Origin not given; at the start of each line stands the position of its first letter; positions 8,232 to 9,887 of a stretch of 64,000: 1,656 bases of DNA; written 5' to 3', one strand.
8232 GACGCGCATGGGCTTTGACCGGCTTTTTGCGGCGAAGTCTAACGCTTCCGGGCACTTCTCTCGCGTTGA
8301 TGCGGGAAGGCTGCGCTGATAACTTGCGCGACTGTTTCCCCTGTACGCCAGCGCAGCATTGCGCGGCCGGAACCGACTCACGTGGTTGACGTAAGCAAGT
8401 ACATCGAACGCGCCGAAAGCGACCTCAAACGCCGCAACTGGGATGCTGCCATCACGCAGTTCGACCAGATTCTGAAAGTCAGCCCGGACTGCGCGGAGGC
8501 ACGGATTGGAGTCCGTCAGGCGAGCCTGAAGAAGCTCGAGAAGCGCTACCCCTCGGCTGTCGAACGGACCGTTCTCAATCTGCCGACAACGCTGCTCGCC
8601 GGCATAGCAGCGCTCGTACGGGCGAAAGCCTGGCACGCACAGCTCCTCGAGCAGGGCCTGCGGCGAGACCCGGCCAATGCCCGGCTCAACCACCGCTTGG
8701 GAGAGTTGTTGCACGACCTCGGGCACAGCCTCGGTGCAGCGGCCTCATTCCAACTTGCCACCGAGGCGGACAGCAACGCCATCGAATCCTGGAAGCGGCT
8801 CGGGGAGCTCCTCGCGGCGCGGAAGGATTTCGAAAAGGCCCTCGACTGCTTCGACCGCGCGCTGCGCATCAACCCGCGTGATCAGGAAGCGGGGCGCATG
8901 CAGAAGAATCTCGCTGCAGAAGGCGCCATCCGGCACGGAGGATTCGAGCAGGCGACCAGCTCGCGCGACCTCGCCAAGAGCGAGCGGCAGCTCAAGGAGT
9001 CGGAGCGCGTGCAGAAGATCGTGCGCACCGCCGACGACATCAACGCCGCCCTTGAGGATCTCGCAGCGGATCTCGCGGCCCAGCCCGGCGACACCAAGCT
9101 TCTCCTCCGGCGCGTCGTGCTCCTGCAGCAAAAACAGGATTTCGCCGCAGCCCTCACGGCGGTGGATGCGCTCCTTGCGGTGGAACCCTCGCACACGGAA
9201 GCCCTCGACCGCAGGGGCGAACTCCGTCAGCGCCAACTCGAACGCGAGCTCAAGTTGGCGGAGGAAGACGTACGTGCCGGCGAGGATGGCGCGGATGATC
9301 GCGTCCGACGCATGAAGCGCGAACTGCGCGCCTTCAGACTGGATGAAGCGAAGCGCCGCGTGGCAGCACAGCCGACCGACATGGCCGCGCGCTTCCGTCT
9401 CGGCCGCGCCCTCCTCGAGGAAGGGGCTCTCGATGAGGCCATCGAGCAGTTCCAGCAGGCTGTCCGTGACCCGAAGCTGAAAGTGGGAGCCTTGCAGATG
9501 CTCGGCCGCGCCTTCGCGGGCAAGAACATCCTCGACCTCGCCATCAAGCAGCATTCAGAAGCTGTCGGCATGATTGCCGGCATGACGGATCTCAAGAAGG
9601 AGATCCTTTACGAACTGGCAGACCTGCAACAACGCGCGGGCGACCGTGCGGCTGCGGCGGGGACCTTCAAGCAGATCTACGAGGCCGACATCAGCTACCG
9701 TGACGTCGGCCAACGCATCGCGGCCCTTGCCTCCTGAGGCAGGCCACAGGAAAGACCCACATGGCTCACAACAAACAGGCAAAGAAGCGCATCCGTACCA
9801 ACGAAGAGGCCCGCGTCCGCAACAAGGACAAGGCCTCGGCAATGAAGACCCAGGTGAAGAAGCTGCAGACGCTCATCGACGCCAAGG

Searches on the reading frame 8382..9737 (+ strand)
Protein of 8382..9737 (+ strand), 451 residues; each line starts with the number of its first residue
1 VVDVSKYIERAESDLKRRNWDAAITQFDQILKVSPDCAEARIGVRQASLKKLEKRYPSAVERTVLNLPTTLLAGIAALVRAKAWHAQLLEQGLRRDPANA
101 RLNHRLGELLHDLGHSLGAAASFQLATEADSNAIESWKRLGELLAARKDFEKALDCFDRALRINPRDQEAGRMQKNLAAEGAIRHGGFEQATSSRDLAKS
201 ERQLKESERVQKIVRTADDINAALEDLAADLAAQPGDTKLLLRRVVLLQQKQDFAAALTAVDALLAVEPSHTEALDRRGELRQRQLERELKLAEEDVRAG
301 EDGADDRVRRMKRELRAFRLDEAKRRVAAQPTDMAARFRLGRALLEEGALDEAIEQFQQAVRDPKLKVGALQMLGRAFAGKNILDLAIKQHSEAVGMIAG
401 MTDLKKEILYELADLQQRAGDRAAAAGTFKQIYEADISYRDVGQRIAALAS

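Call 26: search_protein_families(library=pfam, proteins=[window:8382-9737:+], max_evalue=0.001)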
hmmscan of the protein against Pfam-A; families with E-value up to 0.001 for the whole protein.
window:8382-9737:+ (451 aa): 17 families
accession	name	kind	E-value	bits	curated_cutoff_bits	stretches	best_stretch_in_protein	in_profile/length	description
PF07719.23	TPR_2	-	7.2e-19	66.7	27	1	135-167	2-34/34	Tetratricopeptide repeat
PF13432.12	TPR_16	-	2.6e-18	66.6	32.7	1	327-362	24-59/65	Tetratricopeptide repeat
PF13428.12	TPR_14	-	1.5e-16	59.6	23.5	1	135-170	2-37/44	Tetratricopeptide repeat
PF00515.34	TPR_1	-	1.8e-15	56.5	27.8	1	135-167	2-34/34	Tetratricopeptide repeat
PF14559.12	TPR_19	-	1.6e-14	54.4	25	0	118-174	9-65/68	Tetratricopeptide repeat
PF13181.12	TPR_8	-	1.3e-12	47.3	25.7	0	135-166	2-33/34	Tetratricopeptide repeat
PF13431.12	TPR_17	-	8.4e-12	44.8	24.4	0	88-117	1-30/34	Tetratricopeptide repeat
PF13414.12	TPR_11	-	9.7e-12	44.8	26.8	0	341-362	1-22/42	TPR repeat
PF13371.12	TPR_9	-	1.7e-08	34.8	35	0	248-285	5-42/73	Tetratricopeptide repeat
PF13174.12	TPR_6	-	4.3e-08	33.7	26.3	0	336-362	2-28/33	Tetratricopeptide repeat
PF13176.12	TPR_7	-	8.9e-08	32.1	27.9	0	137-168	2-35/36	Tetratricopeptide repeat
PF13424.12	TPR_12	-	1.5e-07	31.9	30.1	0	136-178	5-52/77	Tetratricopeptide repeat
PF25064.1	ARM_TT21_5th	-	2e-05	25.3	27.8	0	247-285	10-48/117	TT21 fifth ARM repeats domain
PF23914.1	TPR_CcmH_CycH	-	2.8e-05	24.5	42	0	130-169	46-85/158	Cytochrome c-type biogenesis protein H TPR domain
PF14853.12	Fis1_TPR_C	-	4.7e-05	23.9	25.3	0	252-275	15-38/53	Fis1 C-terminal tetratricopeptide repeat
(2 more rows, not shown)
